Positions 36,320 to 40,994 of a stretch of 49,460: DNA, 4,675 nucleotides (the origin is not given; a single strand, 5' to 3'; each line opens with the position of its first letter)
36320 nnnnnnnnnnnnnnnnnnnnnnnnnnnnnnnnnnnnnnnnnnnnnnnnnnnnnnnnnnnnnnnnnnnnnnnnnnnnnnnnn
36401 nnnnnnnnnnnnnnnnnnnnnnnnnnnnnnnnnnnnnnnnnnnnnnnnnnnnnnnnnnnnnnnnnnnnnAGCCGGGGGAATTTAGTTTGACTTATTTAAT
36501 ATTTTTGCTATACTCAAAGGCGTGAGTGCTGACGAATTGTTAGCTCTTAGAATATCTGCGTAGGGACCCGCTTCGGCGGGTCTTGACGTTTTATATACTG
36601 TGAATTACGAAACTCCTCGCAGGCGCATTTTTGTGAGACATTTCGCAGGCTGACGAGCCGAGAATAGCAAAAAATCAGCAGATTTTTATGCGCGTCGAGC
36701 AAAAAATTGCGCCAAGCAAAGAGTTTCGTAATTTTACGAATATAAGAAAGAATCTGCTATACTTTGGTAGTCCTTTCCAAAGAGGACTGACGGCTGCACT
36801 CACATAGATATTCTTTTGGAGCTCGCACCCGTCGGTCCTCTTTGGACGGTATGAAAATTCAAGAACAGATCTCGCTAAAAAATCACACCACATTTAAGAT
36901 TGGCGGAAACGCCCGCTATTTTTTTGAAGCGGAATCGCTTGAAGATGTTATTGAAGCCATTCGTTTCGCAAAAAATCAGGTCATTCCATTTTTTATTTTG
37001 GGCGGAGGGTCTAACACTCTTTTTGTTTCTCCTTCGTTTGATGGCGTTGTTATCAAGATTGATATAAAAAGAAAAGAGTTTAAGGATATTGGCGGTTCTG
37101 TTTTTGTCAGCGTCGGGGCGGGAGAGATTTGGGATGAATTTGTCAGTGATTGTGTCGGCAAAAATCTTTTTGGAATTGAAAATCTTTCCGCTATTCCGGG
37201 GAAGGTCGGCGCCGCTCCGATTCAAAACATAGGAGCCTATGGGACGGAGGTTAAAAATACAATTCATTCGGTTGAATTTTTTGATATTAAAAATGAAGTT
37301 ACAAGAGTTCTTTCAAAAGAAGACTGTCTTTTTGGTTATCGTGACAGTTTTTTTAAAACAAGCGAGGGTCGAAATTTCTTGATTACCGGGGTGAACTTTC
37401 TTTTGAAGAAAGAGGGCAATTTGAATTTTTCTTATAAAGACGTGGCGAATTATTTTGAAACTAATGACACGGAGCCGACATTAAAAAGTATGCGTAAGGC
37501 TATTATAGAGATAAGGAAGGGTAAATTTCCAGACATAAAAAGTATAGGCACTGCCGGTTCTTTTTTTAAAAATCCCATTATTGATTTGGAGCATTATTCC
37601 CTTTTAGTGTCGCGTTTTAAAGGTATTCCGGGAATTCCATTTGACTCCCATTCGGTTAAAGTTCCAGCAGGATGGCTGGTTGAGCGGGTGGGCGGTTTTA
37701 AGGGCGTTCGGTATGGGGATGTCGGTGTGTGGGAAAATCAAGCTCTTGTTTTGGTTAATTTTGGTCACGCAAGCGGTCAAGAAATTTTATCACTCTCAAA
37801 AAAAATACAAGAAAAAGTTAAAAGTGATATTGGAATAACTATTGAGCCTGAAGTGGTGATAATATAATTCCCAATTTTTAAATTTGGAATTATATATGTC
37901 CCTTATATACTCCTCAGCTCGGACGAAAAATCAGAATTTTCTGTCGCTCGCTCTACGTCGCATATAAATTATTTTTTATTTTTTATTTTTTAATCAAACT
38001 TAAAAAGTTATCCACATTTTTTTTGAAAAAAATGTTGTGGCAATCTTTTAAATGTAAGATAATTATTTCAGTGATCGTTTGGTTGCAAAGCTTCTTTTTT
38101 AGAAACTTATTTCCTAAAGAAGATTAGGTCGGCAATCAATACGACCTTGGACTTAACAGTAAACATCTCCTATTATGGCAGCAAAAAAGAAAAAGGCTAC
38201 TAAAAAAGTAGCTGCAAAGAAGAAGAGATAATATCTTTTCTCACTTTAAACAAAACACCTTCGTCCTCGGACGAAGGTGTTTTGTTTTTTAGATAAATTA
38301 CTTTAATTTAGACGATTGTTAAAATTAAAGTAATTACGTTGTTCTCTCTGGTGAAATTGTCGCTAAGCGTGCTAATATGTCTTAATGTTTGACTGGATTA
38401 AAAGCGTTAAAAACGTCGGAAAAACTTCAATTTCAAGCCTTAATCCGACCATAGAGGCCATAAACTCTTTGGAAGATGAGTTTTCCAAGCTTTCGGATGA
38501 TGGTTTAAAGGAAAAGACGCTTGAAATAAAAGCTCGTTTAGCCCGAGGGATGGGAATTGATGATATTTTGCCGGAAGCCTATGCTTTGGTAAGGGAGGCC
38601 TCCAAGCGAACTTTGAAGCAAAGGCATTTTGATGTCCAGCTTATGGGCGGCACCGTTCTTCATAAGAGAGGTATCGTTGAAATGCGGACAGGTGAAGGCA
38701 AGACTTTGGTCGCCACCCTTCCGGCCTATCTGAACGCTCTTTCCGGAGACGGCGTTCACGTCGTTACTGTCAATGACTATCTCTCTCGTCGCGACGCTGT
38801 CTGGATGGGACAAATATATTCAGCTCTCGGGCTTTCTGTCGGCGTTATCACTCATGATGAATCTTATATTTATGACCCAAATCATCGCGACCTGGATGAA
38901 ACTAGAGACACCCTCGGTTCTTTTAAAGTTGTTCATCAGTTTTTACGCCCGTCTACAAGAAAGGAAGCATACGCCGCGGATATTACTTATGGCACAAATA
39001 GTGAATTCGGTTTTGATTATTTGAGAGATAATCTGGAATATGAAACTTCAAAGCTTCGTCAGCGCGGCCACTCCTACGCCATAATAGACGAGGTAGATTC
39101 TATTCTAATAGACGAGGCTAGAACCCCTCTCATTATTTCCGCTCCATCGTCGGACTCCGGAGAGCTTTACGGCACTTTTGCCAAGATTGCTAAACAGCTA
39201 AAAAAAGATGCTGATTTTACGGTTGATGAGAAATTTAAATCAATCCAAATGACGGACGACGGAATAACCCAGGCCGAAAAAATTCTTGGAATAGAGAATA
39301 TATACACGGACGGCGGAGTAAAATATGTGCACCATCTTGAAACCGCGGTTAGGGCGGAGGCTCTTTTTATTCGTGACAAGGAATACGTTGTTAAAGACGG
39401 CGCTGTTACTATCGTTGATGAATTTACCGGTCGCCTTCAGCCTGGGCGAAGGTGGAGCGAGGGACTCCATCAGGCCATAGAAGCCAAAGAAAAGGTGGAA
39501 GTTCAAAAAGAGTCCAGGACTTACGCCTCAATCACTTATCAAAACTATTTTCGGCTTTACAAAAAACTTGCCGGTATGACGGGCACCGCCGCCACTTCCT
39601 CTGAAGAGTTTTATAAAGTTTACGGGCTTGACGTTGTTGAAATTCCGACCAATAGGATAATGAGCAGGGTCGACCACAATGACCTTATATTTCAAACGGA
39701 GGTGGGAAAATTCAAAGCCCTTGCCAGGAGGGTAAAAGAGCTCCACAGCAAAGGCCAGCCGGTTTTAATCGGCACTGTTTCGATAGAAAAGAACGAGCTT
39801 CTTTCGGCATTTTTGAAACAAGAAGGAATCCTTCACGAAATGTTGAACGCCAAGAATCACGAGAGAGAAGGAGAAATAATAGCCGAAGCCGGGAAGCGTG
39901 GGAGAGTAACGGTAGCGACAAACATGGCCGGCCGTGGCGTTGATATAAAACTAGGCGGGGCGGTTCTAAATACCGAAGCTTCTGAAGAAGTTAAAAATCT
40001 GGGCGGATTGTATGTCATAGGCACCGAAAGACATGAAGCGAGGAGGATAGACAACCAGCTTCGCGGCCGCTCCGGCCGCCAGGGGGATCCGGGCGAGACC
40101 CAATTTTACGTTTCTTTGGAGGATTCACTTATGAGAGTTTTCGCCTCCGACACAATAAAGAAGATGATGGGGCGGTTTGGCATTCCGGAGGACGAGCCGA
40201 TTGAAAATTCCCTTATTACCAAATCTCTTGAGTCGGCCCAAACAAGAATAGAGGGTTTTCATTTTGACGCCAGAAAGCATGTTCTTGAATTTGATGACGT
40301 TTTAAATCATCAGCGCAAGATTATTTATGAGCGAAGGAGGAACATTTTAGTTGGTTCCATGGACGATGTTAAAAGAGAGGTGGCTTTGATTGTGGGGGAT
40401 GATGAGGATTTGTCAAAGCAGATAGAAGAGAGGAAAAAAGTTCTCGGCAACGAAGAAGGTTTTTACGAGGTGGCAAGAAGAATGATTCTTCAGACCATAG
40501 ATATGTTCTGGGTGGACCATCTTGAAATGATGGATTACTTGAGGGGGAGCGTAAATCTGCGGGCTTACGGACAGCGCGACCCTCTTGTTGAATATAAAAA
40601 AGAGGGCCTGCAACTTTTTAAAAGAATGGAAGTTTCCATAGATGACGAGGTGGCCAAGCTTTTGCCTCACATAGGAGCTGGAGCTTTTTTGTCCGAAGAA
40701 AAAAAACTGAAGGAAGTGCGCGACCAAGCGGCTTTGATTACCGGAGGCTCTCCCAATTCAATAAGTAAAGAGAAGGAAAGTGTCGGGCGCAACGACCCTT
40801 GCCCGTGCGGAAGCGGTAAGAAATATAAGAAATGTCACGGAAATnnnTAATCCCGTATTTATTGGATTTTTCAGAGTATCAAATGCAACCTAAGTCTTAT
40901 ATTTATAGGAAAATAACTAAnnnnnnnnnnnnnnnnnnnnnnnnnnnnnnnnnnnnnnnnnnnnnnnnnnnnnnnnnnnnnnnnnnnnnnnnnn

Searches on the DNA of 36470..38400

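Call 74: search_rna_families(source=window, start=36470, end=38400, threshold=evalue, max_evalue=0.1)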
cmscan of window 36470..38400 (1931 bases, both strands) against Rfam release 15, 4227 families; matches with E-value up to 0.1: 2.
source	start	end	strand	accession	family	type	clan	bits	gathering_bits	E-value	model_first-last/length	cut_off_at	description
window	38254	38312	-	RF02844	RefA9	Gene; antisense;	-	29.1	49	0.067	1-64/64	no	Enterococcus sRNA A9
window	38183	38302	+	RF01459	rliE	Gene; sRNA;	-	27.9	90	0.06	73-199/222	no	Listeria sRNA rliE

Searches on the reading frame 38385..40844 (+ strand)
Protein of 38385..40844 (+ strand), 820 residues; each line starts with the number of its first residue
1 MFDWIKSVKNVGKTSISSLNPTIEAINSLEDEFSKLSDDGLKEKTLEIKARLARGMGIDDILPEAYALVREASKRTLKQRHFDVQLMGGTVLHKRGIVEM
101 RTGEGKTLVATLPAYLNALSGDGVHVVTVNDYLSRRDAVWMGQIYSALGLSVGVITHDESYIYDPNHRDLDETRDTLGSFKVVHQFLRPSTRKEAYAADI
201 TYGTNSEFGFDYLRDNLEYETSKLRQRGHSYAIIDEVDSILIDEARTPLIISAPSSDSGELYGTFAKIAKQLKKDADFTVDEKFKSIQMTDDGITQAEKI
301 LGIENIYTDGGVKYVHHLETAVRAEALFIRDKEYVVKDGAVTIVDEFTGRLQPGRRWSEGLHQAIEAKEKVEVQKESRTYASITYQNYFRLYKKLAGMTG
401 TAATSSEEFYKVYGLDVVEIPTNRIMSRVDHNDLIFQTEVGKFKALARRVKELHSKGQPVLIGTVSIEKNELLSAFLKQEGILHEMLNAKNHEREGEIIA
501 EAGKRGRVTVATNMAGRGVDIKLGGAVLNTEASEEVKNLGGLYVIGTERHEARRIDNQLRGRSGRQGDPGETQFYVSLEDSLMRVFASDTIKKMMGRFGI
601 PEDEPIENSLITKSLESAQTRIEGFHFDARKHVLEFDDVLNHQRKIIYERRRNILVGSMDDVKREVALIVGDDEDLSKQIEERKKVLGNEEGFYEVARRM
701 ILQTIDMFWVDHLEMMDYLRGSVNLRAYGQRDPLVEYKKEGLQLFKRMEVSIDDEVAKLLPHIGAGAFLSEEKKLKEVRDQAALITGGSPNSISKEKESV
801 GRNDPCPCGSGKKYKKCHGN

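Call 52: find_encoding_contigs(protein=window:38385-40844:+, flank=10000, max_places=6)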
Protein window:38385-40844:+ (820 aa): 4 contigs read that carry it; 3 places shown.
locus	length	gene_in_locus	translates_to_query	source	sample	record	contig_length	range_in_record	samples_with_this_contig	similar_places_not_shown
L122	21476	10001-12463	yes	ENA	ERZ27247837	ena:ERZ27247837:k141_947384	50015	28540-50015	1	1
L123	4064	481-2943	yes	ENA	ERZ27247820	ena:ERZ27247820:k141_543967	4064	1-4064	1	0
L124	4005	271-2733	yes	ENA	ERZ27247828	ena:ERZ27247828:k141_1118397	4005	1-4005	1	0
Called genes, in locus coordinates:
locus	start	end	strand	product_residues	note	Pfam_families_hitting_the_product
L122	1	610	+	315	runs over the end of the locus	-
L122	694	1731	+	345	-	-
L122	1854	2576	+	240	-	PF02348:CTP_transf_3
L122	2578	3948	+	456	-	PF13231:PMT_2, PF02366:PMT (weak)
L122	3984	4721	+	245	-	PF00535:Glycos_transf_2, PF13641:Glyco_tranf_2_3 (weak)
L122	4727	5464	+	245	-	PF13489:Methyltransf_23, PF08241:Methyltransf_11, PF08242:Methyltransf_12 (weak), PF13649:Methyltransf_25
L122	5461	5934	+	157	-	PF04138:GtrA_DPMS_TM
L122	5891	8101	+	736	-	PF13431:TPR_17 (faint), PF04932:Wzy_C, PF13424:TPR_12 (faint), PF00515:TPR_1 (faint), PF07719:TPR_2 (faint), PF13181:TPR_8 (faint), PF21033:RMD1-3 (faint), PF14559:TPR_19 (weak), +6 more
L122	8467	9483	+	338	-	PF01565:FAD_binding_4, PF02873:MurB_C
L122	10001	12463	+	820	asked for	PF07517:SecA_DEAD, PF01043:SecA_PP_bind, PF21090:P-loop_SecA, PF00271:Helicase_C (weak), PF21090:P-loop_SecA, PF07516:SecA_SW, PF02810:SEC-C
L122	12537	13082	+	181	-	PF01928:CYTH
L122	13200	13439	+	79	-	PF02604:PhdYeFM_antitox (weak)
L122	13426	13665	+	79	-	-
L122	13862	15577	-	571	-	-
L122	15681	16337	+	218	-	PF09335:VTT_dom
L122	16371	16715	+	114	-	-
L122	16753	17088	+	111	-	PF04020:Phage_holin_4_2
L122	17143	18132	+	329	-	PF01018:GTP1_OBG, PF01926:MMR_HSR1, PF02421:FeoB_N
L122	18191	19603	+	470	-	PF02934:GatB_N, PF02637:GatB_Yqey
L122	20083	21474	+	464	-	?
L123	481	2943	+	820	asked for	PF07517:SecA_DEAD, PF01043:SecA_PP_bind, PF21090:P-loop_SecA, PF00271:Helicase_C (weak), PF21090:P-loop_SecA, PF07516:SecA_SW, PF02810:SEC-C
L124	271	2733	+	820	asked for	PF07517:SecA_DEAD, PF01043:SecA_PP_bind, PF21090:P-loop_SecA, PF00271:Helicase_C (weak), PF21090:P-loop_SecA, PF07516:SecA_SW, PF02810:SEC-C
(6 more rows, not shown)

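Call 53: find_homologous_proteins(query=L122:8467-9480:+, max_evalue=1e-40)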
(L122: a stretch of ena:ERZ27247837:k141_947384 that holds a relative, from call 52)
Query L122:8467-9480:+ (338 aa): 7991 proteins with E <= 1e-40 among 8000 candidates; the best 120 are listed.
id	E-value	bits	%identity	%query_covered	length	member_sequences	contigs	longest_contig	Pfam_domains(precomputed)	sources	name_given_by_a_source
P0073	5.7e-220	747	100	100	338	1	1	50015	PF01565.29,PF02873.22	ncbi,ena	-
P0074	8.8e-200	681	89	100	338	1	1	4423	PF01565.29,PF02873.22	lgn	-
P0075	2.3e-167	574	76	100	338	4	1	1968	PF01565.29,PF02873.22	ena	-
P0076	4.6e-140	485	65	100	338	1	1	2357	PF01565.29,PF02873.22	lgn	-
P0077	7.7e-136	471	64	100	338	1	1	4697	PF01565.29,PF02873.22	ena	-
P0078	4.4e-115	403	56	100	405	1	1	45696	PF01565.29,PF02873.22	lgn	-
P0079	7.2e-115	402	54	100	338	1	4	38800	PF01565.29,PF02873.22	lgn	-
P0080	3.5e-106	373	52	99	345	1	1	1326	PF01565.29,PF02873.22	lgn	-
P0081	6.1e-105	369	53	100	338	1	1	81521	PF01565.29,PF02873.22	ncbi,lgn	-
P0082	1.4e-104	368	53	100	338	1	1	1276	PF01565.29,PF02873.22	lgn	-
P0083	3.5e-104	367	54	99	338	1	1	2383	PF01565.29,PF02873.22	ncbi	-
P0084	3.6e-104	367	52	99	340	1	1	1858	PF01565.29,PF02873.22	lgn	-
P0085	1.5e-103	365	51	100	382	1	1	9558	PF01565.29,PF02873.22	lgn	-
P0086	1.5e-103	365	51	99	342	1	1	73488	PF01565.29,PF02873.22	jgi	jgi:UDP-N-acetylmuramate dehydrogenase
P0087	3.0e-103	364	52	99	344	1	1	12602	PF01565.29,PF02873.22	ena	-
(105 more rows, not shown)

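Call 54: find_encoding_contigs(protein=P0074, flank=5000, max_places=2)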
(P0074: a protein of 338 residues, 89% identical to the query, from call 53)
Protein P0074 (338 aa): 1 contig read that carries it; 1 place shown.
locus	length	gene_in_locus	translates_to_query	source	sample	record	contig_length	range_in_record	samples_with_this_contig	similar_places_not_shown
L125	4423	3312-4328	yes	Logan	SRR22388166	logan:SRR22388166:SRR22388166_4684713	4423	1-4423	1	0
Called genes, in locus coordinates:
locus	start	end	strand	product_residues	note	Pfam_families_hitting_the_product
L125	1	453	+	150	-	?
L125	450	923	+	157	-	PF04138:GtrA_DPMS_TM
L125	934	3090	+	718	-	PF13431:TPR_17 (faint), PF04932:Wzy_C, PF00515:TPR_1 (faint), PF07719:TPR_2 (faint), PF13181:TPR_8 (faint), PF21033:RMD1-3 (faint), PF23914:TPR_CcmH_CycH (faint), PF14559:TPR_19 (weak), +4 more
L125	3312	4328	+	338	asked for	PF01565:FAD_binding_4, PF02873:MurB_C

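Call 55: find_encoding_contigs(protein=P0077, flank=5000, max_places=2)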
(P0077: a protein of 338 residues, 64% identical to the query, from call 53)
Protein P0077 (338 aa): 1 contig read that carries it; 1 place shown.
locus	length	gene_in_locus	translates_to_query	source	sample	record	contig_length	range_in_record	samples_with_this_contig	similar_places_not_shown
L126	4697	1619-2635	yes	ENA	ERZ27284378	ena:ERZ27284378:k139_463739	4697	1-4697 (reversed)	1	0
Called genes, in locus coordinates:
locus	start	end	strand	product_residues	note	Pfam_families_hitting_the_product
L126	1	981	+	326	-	?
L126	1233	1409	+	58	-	-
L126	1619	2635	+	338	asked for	PF01565:FAD_binding_4, PF02873:MurB_C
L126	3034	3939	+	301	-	PF02729:OTCace_N, PF00185:OTCace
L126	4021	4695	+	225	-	?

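Call 56: find_encoding_contigs(protein=P0075, flank=5000, max_places=2)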
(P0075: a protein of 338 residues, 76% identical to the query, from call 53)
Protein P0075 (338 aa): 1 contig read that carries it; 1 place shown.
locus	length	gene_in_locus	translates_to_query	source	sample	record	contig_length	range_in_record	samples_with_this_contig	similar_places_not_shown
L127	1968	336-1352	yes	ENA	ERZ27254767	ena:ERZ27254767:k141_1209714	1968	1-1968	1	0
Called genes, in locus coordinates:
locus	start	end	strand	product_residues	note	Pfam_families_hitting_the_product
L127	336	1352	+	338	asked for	PF01565:FAD_binding_4, PF02873:MurB_C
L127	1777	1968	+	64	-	?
